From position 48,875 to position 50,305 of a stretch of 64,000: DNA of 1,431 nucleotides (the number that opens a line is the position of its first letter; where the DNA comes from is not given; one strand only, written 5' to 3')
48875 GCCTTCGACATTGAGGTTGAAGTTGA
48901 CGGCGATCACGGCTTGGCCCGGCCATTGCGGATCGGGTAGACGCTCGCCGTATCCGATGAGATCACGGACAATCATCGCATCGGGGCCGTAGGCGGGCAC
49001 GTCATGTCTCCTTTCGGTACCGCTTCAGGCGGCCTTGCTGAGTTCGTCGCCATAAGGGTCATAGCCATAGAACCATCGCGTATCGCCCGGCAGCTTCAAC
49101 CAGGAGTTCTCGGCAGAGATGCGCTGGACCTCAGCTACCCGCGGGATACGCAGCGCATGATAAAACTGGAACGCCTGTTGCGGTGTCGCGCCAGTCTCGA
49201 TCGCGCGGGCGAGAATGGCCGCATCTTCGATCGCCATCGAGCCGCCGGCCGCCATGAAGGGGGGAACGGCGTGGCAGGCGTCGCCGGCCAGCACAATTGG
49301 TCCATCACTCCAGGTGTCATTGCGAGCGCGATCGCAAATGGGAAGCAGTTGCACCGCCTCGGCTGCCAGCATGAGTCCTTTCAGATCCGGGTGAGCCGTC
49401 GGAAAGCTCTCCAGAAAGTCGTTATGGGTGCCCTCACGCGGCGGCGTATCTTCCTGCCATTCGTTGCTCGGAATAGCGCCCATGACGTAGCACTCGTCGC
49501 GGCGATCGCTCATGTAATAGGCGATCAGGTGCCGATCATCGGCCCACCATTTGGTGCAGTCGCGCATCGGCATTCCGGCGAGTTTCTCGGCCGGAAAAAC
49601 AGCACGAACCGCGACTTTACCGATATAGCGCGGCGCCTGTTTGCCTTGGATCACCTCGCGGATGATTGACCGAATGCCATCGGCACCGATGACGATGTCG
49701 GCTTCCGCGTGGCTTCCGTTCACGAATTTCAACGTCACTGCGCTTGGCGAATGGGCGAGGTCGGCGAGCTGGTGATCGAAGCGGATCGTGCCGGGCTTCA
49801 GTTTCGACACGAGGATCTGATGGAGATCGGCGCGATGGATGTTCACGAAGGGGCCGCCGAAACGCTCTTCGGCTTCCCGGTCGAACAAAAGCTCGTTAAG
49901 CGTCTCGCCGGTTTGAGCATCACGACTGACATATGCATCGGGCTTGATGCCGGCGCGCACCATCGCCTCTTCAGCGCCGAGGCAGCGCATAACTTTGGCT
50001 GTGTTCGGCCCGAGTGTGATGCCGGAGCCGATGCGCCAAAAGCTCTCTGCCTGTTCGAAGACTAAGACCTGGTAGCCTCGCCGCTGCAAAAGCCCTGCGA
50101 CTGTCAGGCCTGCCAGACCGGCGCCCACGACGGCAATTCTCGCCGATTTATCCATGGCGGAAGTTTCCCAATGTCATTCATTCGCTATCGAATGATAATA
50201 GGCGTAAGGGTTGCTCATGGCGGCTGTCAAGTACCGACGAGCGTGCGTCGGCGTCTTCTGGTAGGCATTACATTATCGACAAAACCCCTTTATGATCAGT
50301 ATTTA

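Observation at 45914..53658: Second, unassigned N-heterocycle module: NicC-like oxygenase, PuuE-like and M20 hydrolases, opposite a THI5-like importer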

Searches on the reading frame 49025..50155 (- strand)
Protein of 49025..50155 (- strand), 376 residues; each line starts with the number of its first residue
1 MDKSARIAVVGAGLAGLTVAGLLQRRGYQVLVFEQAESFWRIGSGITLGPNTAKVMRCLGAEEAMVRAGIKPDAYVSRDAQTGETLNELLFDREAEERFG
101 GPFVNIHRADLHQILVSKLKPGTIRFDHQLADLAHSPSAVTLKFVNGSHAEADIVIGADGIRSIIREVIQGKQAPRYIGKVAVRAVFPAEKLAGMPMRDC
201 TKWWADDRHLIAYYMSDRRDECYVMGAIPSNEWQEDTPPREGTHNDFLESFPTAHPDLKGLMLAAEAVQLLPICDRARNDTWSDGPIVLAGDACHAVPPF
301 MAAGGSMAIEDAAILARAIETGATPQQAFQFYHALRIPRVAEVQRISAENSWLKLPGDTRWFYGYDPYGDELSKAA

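Call 3: search_protein_families(library=pfam, proteins=[window:49025-50155:-])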
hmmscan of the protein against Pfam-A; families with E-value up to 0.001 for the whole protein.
window:49025-50155:- (376 aa): 6 families
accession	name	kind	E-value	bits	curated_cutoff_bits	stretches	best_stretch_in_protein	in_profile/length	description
PF01494.25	FAD_binding_3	-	1.3e-27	97.5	22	1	6-344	3-346/349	FAD binding domain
PF13450.12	NAD_binding_8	-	2.2e-07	31.5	21.9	1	9-37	1-29/68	NAD(P)-binding Rossmann-like domain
PF01266.30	DAO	-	1.2e-06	28.7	27.9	1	6-36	1-31/353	FAD dependent oxidoreductase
PF01593.30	Amino_oxidase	-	9.1e-05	22.3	19.8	0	116-156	211-251/443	Flavin containing amine oxidoreductase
PF00890.30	FAD_binding_2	-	0.00024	20.9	20.4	1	7-38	2-33/414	FAD binding domain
PF00070.33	Pyr_redox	-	0.00049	21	22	1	6-39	1-34/82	Pyridine nucleotide-disulphide oxidoreductase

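Call 4: search_protein_families(library=ncbifam, proteins=[window:49025-50155:-])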
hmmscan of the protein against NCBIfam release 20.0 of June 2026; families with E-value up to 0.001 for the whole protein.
window:49025-50155:- (376 aa): 91 families (the best 25 are shown)
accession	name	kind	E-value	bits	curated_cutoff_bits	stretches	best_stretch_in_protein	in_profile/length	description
NF006021.0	PRK08163.1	equivalog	7.8e-62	209.5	459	1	2-345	3-348/398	3-hydroxybenzoate 6-monooxygenase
NF005313.0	PRK06847.1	subfamily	7.8e-59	199.5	372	1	3-349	3-346/375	hypothetical protein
NF005720.0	PRK07538.1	subfamily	9.3e-47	159.9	400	1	5-345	3-359/418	hypothetical protein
NF005243.0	PRK06753.1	equivalog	2.8e-46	158.1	365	1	6-347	2-331/374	hypothetical protein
NF033623.1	urate_HpxO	equivalog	1.1e-45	156.3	500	1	7-343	2-335/381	FAD-dependent urate hydroxylase HpxO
NF005062.0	PRK06475.1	equivalog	9.1e-40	136.7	524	1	6-346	5-353/401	FAD-binding protein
TIGR03219.1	salicylate_mono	equivalog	2.5e-35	122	446.35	1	6-350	2-369/414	salicylate 1-monooxygenase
NF005566.0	PRK07236.1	subfamily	1.5e-34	119.6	333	2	3-195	5-186/386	hypothetical protein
NF005761.0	PRK07588.1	equivalog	1.8e-26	93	454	1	6-353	2-348/392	FAD-binding domain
NF004829.0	PRK06183.1-3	subfamily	7.6e-23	81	390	2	4-170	8-182/520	bifunctional 3-(3-hydroxy-phenyl)propionate/3-hydroxycinnamic acid hydroxylase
NF033476.1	tet_destruct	subfamily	6.1e-20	71.5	550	1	5-346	4-343/386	tetracycline destructase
NF004523.0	PRK05868.1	equivalog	1.3e-19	70.3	536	1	7-336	4-334/372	FAD-binding protein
NF005452.0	PRK07045.1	equivalog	3.1e-19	69.1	397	1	7-336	8-340/388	putative monooxygenase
NF006002.0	PRK08132.1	subfamily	4.9e-19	68.1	416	1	3-172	24-196/552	FAD-dependent oxidoreductase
TIGR01988.1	Ubi-OHases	subfamily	4.2e-18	65.4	224.65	2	7-170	2-172/387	ubiquinone biosynthesis hydroxylase, UbiH/UbiF/VisC/COQ6 family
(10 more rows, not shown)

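Call 6: search_solved_structures(query=window:49025-50155:-, max_evalue=1e-10)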
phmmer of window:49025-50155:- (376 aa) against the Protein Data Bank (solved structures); distinct sequences matched with E-value up to 1e-10: 54.
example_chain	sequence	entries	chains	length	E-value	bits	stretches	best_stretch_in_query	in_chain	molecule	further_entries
8uiq_A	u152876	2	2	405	6.9e-91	308.2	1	5-373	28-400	6-hydroxynicotinate 3-monooxygenase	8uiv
5eow_A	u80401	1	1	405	9.6e-91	307.7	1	5-373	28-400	6-hydroxynicotinate 3-monooxygenase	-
8rqh_A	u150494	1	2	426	1.3e-48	169.1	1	5-352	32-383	Tropone 2-monooxygenase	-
8x38_A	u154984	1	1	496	1.2e-45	159.4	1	6-350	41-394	Decarboxylative Vanillate 1-Hydroxylase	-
8r2t_A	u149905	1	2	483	6.5e-45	156.9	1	6-350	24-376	FAD-binding domain-containing protein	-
8gsm_G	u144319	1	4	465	1e-40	143.1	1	5-348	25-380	4-hydroxybenzoate decarboxylase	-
4bk3_A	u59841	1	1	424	6.4e-33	117.5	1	4-317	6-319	PROBABLE SALICYLATE MONOOXYGENASE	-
4bjy_A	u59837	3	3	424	1.7e-32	116.1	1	4-317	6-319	PROBABLE SALICYLATE MONOOXYGENASE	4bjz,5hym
4bk2_A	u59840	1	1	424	1.7e-32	116.1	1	4-317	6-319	PROBABLE SALICYLATE MONOOXYGENASE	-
4bk1_A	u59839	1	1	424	3.5e-31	111.8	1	4-317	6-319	PROBABLE SALICYLATE MONOOXYGENASE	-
6bz5_A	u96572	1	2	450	5.8e-26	94.6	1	5-351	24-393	Salicylate hydroxylase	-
5evy_X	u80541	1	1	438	9.8e-23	83.9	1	5-349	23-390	Salicylate hydroxylase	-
3alm_A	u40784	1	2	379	2.5e-22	82.6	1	3-339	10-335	2-methyl-3-hydroxypyridine-5-carboxylic acid oxygenase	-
3all_A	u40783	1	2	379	2.5e-22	82.6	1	3-339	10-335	2-methyl-3-hydroxypyridine-5-carboxylic acid oxygenase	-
4h2n_A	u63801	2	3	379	4.5e-22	81.8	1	3-339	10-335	2-methyl-3-hydroxypyridine-5-carboxylic acid oxygenase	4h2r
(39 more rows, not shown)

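Call 15: find_encoding_contigs(protein=window:49025-50155:-, flank=10000, max_places=6)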
Protein window:49025-50155:- (376 aa): no gene with exactly this product is on record in the collection.

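Call 16: find_related_loci(query=window:49025-50155:-, collection=genome_contigs, flank=10000)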
Query window:49025-50155:- (376 aa) in genome_contigs; peptide patterns used: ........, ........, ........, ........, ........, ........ (x = any residue, [..] = any of these).
129 stretches matched a pattern; 10 encode a relative of the query (tblastn E <= 1e-3); 10 distinct loci.
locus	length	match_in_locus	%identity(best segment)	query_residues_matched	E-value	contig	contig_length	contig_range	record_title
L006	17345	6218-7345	72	1-376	0e+0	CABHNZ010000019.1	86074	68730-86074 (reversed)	Shinella sp. UYSO24 isolate UYSO24_genome1 genome assembly, contig: uyso24.19, whole genome shotgun sequence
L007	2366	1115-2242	70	1-376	0e+0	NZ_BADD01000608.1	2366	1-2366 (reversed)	Rhodopseudomonas sp. B29, whole genome shotgun sequence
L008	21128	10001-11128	70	1-376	0e+0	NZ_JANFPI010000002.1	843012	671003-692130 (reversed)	Ectorhizobium quercum strain BDR2-2 Scaffold2_1, whole genome shotgun sequence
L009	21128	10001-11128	64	1-376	3e-168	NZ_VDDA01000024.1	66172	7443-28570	Methylobacterium terricola strain 17Sr1-39 contig24, whole genome shotgun sequence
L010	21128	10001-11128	63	1-376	1e-144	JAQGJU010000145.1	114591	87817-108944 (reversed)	MAG: Xanthobacteraceae bacterium isolate RYN_493 scaffold_2036695, whole genome shotgun sequence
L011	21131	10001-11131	54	1-375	1e-132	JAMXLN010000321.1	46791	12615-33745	MAG: Hyphomicrobiaceae bacterium isolate Bin.027_Pasture k127_8251570, whole genome shotgun sequence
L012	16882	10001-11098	57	1-366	3e-130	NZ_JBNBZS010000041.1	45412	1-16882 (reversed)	Roseomonas chloroacetimidivorans strain JCM 31050 Scaffold36_1, whole genome shotgun sequence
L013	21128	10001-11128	53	1-376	2e-130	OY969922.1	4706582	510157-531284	MAG: uncultured Alphaproteobacteria bacterium isolate MFD03250.bin.2.45 genome assembly, chromosome: 1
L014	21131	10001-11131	51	1-375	6e-125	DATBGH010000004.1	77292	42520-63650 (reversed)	MAG TPA_asm: Hyphomicrobiaceae bacterium isolate SMAG_U3832 k141_3294773, whole genome shotgun sequence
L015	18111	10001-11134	53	1-376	4e-126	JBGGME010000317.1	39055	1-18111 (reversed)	MAG: Hyphomicrobiaceae bacterium isolate bin.004 k141_2938287, whole genome shotgun sequence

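Call 23: search_solved_structures(query=window:49025-50155:-, max_evalue=1e-60, show_alignments=2)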
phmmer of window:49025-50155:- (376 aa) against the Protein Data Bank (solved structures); distinct sequences matched with E-value up to 1e-60: 2.
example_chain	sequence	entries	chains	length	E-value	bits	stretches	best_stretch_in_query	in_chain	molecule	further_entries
8uiq_A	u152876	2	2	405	6.9e-91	308.2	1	5-373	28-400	6-hydroxynicotinate 3-monooxygenase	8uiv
5eow_A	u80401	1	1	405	9.6e-91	307.7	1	5-373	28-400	6-hydroxynicotinate 3-monooxygenase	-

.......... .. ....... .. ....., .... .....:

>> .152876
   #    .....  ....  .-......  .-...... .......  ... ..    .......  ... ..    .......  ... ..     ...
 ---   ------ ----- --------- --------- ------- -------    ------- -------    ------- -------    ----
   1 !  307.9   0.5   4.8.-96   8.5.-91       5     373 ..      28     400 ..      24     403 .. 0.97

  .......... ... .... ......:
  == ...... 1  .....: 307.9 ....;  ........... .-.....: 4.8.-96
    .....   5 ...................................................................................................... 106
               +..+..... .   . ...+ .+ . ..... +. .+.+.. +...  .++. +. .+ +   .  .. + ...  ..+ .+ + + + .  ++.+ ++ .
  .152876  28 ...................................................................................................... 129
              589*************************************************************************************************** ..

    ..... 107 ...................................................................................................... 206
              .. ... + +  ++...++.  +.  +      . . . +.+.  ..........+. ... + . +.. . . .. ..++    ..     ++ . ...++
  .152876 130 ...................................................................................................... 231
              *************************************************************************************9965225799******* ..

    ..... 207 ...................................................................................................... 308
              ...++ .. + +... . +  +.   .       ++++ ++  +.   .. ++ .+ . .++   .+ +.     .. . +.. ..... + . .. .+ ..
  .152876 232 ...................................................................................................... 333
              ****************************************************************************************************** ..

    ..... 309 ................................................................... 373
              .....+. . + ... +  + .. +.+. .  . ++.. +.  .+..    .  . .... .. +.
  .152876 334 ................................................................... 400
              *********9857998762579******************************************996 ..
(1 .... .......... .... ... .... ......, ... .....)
